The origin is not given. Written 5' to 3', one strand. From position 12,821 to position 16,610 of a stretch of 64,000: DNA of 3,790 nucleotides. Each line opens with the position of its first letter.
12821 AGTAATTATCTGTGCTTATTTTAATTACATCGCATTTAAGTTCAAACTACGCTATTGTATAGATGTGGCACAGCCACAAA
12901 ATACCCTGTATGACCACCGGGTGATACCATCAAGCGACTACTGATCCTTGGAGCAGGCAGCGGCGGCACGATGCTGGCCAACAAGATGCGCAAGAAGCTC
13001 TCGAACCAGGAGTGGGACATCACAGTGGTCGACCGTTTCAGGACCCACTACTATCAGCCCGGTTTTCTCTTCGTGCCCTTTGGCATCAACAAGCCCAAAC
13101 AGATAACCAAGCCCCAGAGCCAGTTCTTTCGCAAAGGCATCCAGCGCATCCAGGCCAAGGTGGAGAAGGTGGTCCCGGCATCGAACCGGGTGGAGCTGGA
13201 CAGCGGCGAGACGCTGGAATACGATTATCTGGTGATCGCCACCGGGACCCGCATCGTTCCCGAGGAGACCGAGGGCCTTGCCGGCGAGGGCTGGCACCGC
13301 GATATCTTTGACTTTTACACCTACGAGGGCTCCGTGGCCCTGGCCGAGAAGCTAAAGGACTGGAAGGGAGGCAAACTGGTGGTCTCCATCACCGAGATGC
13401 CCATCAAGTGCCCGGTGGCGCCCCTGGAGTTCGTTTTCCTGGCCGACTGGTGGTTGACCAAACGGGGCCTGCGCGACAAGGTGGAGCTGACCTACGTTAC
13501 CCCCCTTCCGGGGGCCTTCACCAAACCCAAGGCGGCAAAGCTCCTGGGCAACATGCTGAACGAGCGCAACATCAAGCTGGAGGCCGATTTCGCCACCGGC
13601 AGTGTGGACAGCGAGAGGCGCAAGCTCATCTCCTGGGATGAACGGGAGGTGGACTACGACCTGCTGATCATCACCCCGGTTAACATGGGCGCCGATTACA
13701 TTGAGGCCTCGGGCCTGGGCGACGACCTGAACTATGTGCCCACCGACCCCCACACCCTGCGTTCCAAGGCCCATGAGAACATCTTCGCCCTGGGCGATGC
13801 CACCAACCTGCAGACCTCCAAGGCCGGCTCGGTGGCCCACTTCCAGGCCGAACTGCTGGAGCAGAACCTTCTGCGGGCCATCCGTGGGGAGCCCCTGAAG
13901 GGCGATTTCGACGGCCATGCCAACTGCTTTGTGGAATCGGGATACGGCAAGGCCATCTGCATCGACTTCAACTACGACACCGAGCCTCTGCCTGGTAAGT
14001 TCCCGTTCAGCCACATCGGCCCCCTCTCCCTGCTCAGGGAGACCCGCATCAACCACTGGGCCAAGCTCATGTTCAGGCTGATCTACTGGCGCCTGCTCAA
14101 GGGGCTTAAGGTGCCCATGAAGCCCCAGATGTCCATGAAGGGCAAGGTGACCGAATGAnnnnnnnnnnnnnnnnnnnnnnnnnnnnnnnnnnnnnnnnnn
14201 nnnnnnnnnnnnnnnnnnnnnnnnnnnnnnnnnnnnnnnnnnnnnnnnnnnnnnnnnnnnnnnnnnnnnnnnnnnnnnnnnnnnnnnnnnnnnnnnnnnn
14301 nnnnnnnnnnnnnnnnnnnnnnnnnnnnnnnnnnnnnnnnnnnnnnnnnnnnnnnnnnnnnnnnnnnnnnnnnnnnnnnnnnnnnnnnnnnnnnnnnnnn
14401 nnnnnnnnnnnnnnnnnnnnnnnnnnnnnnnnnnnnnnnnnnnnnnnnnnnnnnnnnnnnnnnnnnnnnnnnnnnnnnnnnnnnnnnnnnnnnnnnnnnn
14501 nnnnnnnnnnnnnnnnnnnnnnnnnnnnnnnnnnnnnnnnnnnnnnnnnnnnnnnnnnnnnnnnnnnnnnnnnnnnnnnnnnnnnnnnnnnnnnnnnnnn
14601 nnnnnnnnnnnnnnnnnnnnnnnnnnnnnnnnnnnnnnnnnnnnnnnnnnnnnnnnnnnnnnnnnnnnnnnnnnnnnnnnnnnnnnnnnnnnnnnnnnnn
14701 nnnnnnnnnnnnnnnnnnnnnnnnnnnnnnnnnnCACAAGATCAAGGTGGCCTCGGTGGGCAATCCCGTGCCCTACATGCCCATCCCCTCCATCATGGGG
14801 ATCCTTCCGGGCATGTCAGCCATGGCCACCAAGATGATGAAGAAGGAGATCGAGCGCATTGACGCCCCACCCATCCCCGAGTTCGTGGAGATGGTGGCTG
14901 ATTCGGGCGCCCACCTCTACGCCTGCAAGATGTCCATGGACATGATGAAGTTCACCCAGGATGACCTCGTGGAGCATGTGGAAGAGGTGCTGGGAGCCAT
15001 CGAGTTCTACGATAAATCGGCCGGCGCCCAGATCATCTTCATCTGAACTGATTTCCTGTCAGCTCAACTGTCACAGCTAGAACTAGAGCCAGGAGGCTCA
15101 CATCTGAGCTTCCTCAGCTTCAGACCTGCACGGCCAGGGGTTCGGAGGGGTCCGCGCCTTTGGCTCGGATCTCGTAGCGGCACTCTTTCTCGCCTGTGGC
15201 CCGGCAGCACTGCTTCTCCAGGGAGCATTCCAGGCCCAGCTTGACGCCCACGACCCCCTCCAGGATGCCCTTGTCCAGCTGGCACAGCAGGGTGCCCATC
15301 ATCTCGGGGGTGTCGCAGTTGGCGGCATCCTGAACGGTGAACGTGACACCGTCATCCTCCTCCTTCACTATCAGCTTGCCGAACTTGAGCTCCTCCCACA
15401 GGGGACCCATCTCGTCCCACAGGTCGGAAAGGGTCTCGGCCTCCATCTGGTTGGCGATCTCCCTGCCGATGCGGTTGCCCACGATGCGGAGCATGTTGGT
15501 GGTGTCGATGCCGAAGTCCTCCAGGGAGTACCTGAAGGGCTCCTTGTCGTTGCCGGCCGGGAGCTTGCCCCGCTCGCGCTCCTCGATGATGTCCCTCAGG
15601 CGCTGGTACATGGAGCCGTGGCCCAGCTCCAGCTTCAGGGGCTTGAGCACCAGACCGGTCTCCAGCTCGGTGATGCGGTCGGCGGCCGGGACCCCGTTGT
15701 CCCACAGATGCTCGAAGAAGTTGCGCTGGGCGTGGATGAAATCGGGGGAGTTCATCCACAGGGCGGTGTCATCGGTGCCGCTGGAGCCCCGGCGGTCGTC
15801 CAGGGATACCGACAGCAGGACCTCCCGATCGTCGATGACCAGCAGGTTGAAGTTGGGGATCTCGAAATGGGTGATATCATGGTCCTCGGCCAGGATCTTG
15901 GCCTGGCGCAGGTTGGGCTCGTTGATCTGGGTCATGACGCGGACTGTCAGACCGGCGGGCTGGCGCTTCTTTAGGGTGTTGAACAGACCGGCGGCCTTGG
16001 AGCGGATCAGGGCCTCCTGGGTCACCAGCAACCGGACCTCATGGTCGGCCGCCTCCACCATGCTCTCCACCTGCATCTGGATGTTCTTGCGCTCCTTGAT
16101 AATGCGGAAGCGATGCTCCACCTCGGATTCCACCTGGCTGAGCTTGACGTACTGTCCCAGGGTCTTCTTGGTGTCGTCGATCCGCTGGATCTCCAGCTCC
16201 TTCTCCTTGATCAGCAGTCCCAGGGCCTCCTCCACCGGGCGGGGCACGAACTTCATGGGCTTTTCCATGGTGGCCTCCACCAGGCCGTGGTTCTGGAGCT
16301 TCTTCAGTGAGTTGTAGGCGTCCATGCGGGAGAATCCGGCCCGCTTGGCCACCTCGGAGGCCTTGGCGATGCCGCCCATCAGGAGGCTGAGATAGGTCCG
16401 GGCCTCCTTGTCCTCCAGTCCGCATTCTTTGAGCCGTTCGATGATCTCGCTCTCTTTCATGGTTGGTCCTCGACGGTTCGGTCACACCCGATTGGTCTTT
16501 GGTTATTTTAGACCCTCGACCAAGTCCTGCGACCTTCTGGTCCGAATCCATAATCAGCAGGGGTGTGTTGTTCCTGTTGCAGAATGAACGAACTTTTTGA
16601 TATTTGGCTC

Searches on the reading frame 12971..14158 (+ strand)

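Call 54: search_protein_families(library=ncbifam, proteins=[window:12971-14158:+], max_evalue=0.00001)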
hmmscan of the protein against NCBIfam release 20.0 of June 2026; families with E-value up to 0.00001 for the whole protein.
window:12971-14158:+ (395 aa): 4 families
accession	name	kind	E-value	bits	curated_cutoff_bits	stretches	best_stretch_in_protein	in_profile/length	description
NF049943.1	SQR_III_seleno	exception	1.3e-183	610.5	525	1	1-392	14-405/406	type III sulfide quinone reductase, selenoprotein subtype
TIGR03169.1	Nterm_to_SelD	hypoth_equivalog_domain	2e-13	50.4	310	1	56-310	68-317/365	pyridine nucleotide-disulfide oxidoreductase family protein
NF045765.1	PhenlGlyoxDHPadH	equivalog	1.4e-06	27.5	475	0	11-97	24-114/416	NADH-dependent phenylglyoxylate dehydrogenase subunit epsilon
NF042949.2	3PPDioc_HcaD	equivalog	8.1e-06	24.8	450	0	55-94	69-109/386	3-phenylpropionate/cinnamic acid dioxygenase ferredoxin--NAD(+) reductase subunit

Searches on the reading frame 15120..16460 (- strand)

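Call 54: search_protein_families(library=ncbifam, proteins=[window:15120-16460:-], max_evalue=0.00001)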
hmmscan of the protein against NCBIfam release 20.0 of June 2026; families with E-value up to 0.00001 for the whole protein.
window:15120-16460:- (446 aa): 3 families
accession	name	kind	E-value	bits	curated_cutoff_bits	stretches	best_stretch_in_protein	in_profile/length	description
NF053755.1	MsvR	equivalog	1.5e-23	83.7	220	1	309-431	115-236/236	transcriptional factor MsvR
NF047390.1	TransRegTrmBL1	equivalog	8.6e-12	44.7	650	1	1-169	1-159/341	HTH-type sugar sensing transcriptional regulator TrmBL1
NF047392.1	TransRegTrmBHalo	equivalog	8.6e-10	38.1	500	1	14-176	17-164/349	HTH-type sugar sensing transcriptional regulator TrmB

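Call 71: search_protein_families(library=pfam, proteins=[window:15120-16460:-], max_evalue=0.1)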
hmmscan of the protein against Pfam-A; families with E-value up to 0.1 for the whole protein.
window:15120-16460:- (446 aa): 4 families
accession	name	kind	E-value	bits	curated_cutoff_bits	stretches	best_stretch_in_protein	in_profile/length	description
PF01978.25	TrmB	-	1.2e-14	54.3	25.6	1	10-76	1-67/68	Sugar-specific transcriptional regulator TrmB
PF11495.14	Regulator_TrmB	-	1.4e-06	28.2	22.2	1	118-258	2-134/233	Archaeal transcriptional regulator TrmB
PF02830.23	V4R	-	0.00022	21.7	31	1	374-432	3-61/62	V4R domain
PF09582.15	AnfO_nitrog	-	0.095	12.5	30.3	0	333-397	35-100/190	Iron only nitrogenase protein AnfO (AnfO_nitrog)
